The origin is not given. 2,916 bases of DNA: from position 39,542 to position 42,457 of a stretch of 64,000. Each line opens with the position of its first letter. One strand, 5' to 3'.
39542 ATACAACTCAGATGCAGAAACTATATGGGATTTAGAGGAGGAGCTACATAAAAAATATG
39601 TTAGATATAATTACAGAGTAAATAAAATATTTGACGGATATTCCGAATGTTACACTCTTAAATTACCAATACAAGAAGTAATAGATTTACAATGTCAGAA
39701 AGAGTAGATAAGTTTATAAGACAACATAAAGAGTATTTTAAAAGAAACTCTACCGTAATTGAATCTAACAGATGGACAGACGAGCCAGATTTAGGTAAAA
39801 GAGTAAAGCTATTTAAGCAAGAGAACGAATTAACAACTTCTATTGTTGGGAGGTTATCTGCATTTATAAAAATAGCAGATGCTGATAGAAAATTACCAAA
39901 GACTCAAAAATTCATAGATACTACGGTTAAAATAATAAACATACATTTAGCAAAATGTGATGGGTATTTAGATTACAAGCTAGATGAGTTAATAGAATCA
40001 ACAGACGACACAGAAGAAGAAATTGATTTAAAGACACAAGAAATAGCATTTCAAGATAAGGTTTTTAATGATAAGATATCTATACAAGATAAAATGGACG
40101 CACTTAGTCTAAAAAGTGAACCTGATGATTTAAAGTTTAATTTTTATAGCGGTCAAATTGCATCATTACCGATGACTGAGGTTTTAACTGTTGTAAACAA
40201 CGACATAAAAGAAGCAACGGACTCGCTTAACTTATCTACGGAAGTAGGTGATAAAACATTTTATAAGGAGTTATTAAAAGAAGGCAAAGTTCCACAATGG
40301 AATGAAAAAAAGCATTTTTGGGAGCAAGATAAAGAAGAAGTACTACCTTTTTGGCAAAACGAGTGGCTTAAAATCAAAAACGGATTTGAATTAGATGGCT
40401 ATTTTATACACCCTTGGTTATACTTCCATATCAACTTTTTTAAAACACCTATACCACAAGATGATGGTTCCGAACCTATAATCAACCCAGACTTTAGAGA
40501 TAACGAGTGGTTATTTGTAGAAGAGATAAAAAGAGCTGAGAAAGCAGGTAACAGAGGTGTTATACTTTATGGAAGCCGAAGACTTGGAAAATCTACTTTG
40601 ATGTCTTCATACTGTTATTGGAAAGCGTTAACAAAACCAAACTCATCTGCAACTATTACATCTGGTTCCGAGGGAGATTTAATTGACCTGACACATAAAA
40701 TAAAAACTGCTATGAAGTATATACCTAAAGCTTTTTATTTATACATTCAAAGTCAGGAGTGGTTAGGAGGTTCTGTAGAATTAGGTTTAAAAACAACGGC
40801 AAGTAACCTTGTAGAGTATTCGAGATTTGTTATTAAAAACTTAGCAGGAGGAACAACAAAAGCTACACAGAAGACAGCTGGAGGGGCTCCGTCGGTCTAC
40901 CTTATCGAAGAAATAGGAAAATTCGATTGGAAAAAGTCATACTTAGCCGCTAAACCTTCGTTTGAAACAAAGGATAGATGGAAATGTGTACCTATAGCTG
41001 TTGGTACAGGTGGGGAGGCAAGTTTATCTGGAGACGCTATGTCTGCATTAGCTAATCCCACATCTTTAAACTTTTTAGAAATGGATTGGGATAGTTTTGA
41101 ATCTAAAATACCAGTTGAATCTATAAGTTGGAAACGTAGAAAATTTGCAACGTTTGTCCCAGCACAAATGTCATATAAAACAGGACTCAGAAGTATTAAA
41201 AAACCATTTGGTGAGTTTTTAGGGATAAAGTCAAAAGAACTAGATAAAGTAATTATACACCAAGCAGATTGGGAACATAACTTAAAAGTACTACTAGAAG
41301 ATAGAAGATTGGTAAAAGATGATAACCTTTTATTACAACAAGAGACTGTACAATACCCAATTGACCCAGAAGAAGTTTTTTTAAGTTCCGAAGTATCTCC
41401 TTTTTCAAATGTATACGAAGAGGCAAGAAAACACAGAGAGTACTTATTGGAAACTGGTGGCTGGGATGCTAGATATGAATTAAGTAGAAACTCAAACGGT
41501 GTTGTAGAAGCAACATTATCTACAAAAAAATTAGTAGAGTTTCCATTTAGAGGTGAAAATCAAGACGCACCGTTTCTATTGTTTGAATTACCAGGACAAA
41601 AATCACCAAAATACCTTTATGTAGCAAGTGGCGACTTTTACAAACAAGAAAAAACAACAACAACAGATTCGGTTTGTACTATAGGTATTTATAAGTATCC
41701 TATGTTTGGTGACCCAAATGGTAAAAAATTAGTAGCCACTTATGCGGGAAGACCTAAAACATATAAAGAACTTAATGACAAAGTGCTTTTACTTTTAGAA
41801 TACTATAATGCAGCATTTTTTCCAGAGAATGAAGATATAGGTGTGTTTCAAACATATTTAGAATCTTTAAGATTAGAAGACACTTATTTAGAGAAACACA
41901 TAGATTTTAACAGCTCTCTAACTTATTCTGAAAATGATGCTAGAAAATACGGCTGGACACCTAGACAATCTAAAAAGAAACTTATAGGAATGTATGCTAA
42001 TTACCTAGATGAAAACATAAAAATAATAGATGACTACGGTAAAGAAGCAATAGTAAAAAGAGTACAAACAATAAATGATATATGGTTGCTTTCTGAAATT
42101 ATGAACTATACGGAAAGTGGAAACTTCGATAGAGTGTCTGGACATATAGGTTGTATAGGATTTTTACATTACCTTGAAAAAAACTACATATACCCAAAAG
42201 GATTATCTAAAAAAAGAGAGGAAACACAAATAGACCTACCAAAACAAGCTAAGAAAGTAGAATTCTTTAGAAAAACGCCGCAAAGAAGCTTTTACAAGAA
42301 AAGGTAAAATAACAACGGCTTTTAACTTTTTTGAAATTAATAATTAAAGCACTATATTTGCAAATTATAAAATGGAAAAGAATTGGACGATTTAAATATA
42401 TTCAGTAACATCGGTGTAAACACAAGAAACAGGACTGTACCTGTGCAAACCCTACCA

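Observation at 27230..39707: Three freestanding homing-endonuclease genes from different families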

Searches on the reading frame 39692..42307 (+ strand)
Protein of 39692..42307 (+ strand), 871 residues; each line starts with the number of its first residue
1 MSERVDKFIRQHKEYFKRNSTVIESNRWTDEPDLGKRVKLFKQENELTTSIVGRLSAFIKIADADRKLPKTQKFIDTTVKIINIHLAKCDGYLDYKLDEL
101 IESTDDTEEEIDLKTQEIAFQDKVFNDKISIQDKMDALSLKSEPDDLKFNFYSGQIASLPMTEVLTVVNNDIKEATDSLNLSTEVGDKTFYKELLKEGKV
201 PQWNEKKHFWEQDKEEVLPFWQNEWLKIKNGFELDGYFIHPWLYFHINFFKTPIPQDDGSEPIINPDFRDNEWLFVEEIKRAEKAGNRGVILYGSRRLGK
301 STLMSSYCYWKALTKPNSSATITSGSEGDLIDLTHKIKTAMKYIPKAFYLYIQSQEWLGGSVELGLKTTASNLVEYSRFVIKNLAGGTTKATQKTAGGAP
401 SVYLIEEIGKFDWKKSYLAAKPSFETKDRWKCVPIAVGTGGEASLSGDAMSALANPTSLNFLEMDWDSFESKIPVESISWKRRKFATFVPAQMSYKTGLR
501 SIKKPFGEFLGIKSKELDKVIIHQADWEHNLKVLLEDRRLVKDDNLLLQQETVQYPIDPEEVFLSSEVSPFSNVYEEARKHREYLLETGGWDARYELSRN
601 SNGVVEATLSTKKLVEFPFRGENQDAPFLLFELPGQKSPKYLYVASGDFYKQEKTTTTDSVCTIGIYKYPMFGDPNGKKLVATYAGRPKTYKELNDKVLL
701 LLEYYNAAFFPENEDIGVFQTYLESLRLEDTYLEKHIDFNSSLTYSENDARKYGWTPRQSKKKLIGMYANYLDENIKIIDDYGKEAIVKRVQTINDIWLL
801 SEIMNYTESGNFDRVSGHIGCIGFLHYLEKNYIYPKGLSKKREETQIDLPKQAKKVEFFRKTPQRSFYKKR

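Call 3: search_protein_families(library=pfam, proteins=[window:39692-42307:+], max_evalue=0.01)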
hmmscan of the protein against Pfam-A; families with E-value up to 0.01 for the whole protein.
window:39692-42307:+ (871 aa): 0 families

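Call 4: search_protein_families(library=phrogs, proteins=[window:39692-42307:+], max_evalue=0.001)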
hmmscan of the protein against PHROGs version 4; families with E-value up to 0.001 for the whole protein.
window:39692-42307:+ (871 aa): 2 families
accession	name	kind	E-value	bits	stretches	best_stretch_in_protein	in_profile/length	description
phrog_6681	-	head and packaging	4.9e-71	241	1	191-839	77-729/758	terminase large subunit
phrog_2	-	head and packaging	4.9e-07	29.9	1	190-412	227-376/807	terminase large subunit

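Call 7: search_dna_similar(query=window:39692-42307:+, collection=phages, mode=protein, max_rows=25)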
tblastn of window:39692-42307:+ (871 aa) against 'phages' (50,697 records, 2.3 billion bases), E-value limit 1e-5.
Records with a match: 54; places in all: 54; records where one place covers at least 80% of the query: 7.
Best place of each record, by identity: <60% 54.
By first word of the organism name: Flavobacterium 25; uncultured 15; Cellulophaga 7; Bacteriophage 3; Azobacteroides 2; phage 1; Leptolyngbya 1.
By host as written in the record: - 19; Flavobacterium psychrophilum 950106-1/1 8; Flavobacterium psychrophilum strain FPS-D10 3; Flavobacterium psychrophilum 020612-2/1 3; Cellulophaga baltica #18 2; Cellulophaga baltica #17 2; Cellulophaga baltica #4 2; Candidatus Azobacteroides pseudotrichonymphae 2; and 10 more.
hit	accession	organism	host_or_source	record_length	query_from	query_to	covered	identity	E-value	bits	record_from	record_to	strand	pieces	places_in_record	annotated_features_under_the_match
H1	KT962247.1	Cellulophaga phage phi17:2_18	Cellulophaga baltica #18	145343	1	867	100%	32.6%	2e-126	426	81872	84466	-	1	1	hypothetical protein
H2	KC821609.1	Cellulophaga phage phi17:2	Cellulophaga baltica #17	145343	1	867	100%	32.6%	2e-126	426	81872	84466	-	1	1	hypothetical protein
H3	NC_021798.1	Cellulophaga phage phi17:2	Cellulophaga baltica #17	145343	1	867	100%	32.6%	2e-126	426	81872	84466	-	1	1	terminase large subunit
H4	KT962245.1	Cellulophaga phage phi4:1_13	Cellulophaga baltica #13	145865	1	867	100%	32.4%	3e-125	423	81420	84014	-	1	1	hypothetical protein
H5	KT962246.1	Cellulophaga phage phi4:1_18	Cellulophaga baltica #18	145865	1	867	100%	32.4%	3e-125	423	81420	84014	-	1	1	hypothetical protein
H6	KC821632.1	Cellulophaga phage phi4:1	Cellulophaga baltica #4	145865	1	867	100%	32.4%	3e-125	423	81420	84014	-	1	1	hypothetical protein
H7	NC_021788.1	Cellulophaga phage phi4:1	Cellulophaga baltica #4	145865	1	867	100%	32.4%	3e-125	423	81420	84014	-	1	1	terminase large subunit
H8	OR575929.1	phage csAssE-Sib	human gut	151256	200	871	77%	30.7%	3e-39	268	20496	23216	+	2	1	terminase large subunit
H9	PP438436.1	Leptolyngbya phage Lbo-JY46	Leptolyngbya boryana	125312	212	831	71%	31.1%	4e-66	247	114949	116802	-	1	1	hypothetical protein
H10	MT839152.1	Bacteriophage sp.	human fecal samples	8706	201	836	61%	32.7%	1e-31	248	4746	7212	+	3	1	record has no annotation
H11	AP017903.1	Azobacteroides phage ProJPt-Bp1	Candidatus Azobacteroides ...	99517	220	822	69%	23.9%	4e-9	67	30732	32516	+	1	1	conserved hypothetical protein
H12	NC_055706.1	Azobacteroides phage ProJPt-Bp1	Candidatus Azobacteroides ...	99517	220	822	69%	23.9%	4e-9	67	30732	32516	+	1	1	terminase large subunit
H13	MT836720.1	Bacteriophage sp.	human fecal samples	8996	216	815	69%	23.2%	5e-10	70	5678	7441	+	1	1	record has no annotation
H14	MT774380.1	uncultured phage cr1_1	human feces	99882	420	849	49%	25.9%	8e-12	76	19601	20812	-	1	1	terminase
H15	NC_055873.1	uncultured phage cr1_1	human feces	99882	420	849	49%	25.9%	8e-12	76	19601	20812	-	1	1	terminase large subunit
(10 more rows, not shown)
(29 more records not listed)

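Call 10: find_related_loci(query=window:39692-42307:+, collection=viral_contigs, flank=10000)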
Query window:39692-42307:+ (871 aa) in viral_contigs; peptide patterns used: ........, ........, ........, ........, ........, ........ (x = any residue, [..] = any of these).
2 stretches matched a pattern; 1 encode a relative of the query (tblastn E <= 1e-3); 1 distinct loci.
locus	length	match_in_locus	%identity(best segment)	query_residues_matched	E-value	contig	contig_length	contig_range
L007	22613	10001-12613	72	1-871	0e+0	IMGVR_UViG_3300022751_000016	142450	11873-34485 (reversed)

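Call 14: search_protein_families(library=pfam, proteins=[L007:8835-10004:+, L007:18497-20020:+], max_evalue=0.01)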
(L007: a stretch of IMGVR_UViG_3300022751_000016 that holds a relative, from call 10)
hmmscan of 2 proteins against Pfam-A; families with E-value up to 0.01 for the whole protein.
L007:8835-10004:+ (389 aa): 5 families
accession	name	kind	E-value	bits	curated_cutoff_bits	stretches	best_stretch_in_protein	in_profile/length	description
PF14311.12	DUF4379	-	1.5e-09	38.3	24.5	1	169-203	21-55/56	Probable Treble clef zinc finger domain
PF12760.12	Zn_ribbon_IS1595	-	0.00025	21.4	25.4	0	263-280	17-33/46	Transposase zinc-ribbon domain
PF13455.12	MUG113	-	0.00045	21.2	22.3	1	312-377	1-60/73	Meiotically up-regulated gene 113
PF10544.15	T5orf172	-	0.0022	18.9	20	1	298-365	2-74/101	T5orf172 domain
PF22191.2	IBR_1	-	0.0048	17.2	27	0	258-273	15-30/47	IBR domain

L007:18497-20020:+ (507 aa): 4 families
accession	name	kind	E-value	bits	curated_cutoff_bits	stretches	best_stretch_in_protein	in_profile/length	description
PF05265.19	DUF723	-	8.5e-08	32.5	20.9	0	164-191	31-60/60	Protein of unknown function (DUF723)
PF18741.7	MTES_1575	-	4.6e-06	27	38.2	1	286-355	21-93/96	REase_MTES_1575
PF14311.12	DUF4379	-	8.8e-05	23.1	24.5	0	234-259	28-54/56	Probable Treble clef zinc finger domain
PF04480.18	DUF559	-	0.00026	21.3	20.6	1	262-356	14-106/109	Protein of unknown function (DUF559)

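Call 24: get_annotated_region(hit=H3, flank=4000)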
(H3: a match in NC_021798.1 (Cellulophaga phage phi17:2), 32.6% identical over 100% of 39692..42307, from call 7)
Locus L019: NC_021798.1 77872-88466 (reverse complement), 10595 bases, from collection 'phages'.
description: Cellulophaga phage phi17:2, complete genome.
organism: Cellulophaga phage phi17:2 (NCBI taxid 1327972)
taxonomy: Viruses; Duplodnaviria; Heunggongvirae; Uroviricota; Caudoviricetes; Lightbulbvirus; Lightbulbvirus Cba172
host: Cellulophaga baltica #17; source: seawater; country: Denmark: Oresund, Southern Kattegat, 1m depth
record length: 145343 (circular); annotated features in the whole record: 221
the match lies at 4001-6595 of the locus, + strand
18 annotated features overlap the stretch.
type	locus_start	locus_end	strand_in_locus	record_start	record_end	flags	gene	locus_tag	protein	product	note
CDS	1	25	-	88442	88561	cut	-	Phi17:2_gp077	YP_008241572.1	hypothetical protein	-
tRNA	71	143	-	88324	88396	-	-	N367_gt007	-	tRNA-Arg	-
tRNA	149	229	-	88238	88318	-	-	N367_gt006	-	tRNA-Leu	-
tRNA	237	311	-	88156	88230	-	-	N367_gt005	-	tRNA-Leu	-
tRNA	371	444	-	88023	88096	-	-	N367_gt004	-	tRNA-His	-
tRNA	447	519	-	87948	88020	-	-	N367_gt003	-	tRNA-Gln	-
tRNA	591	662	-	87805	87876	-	-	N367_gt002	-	tRNA-Glu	-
tRNA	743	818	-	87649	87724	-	-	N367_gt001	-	tRNA-Pro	-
CDS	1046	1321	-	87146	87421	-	-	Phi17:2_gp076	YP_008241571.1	hypothetical protein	-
CDS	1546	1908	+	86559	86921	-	-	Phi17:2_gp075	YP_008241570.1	hypothetical protein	-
CDS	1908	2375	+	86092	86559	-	-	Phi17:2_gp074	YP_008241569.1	hypothetical protein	-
CDS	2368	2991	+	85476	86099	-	-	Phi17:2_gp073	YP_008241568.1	hypothetical protein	-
CDS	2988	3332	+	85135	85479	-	-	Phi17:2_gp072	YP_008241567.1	hypothetical protein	-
CDS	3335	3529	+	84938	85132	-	-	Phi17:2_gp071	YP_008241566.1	hypothetical protein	-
CDS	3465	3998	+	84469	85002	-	-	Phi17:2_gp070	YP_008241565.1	hypothetical protein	-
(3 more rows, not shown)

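Call 26: find_related_loci(query=A1, collection=viral_contigs, flank=4000)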
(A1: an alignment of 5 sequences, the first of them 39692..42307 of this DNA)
Query A1 (871 aa) in viral_contigs; peptide patterns used: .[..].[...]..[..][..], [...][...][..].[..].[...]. (x = any residue, [..] = any of these).
387 stretches matched a pattern; 283 encode a relative of the query (tblastn E <= 1e-3); the best 80 are kept; 80 distinct loci.
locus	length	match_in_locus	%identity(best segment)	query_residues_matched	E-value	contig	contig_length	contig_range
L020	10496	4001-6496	79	1-836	0e+0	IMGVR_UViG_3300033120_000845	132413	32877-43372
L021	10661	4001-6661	50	1-846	0e+0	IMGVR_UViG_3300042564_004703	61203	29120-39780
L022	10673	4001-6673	46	1-852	0e+0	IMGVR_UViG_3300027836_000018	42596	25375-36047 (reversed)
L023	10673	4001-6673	46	1-852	0e+0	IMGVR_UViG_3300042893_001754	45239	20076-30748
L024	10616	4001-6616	46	1-835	0e+0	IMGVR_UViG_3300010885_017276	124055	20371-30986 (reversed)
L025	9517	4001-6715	45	1-853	0e+0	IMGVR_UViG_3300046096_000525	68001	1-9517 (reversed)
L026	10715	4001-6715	45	1-853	0e+0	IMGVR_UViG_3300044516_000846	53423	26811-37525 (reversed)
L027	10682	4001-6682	50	5-863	0e+0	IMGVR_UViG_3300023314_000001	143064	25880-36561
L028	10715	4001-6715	44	1-853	0e+0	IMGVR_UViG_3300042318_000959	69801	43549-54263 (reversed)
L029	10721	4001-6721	42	1-870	0e+0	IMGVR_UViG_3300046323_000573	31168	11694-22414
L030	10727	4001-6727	43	1-870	0e+0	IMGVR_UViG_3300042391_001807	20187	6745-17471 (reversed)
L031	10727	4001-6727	43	1-870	0e+0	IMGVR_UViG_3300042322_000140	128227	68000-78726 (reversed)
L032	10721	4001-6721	42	1-870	0e+0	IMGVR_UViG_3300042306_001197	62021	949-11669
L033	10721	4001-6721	42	1-870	0e+0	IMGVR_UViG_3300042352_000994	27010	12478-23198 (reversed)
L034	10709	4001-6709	43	1-853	0e+0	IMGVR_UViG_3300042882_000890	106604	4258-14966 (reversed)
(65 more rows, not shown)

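Call 92: find_related_loci(query=A1, collection=genome_contigs, flank=3000)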
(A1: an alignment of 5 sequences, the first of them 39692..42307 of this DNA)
Query A1 (871 aa) in genome_contigs; peptide patterns used: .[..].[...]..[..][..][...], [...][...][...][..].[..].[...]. (x = any residue, [..] = any of these).
122 stretches matched a pattern; 5 encode a relative of the query (tblastn E <= 1e-3); 5 distinct loci.
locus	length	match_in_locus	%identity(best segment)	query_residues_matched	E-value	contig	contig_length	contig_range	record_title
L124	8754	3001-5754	50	1-871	0e+0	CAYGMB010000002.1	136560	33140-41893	MAG TPA_asm: uncultured Flavobacteriaceae bacterium isolate ERP116193_co2_1 genome assembly, contig: NODE_419_length_136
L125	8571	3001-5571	34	1-855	2e-119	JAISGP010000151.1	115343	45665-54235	MAG: Lachnospiraceae bacterium isolate Hm464_bin108 k119_102335, whole genome shotgun sequence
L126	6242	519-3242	51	1-870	0e+0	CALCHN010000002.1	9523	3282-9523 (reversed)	MAG TPA_asm: uncultured Flavobacteriales bacterium isolate SRR6425777_bin.63_CONCOCT_v1.1_MAG genome assembly, contig: E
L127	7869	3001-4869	32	211-830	4e-73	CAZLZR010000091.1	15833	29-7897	MAG TPA_asm: uncultured Acetivibrio sp. isolate binchicken_co152_19 genome assembly, contig: NODE_3981_length_15833_cov_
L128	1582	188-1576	27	221-688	6e-44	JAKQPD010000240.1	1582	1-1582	MAG: Bacteroidota bacterium isolate USMO_maxbin.066 k141_760864, whole genome shotgun sequence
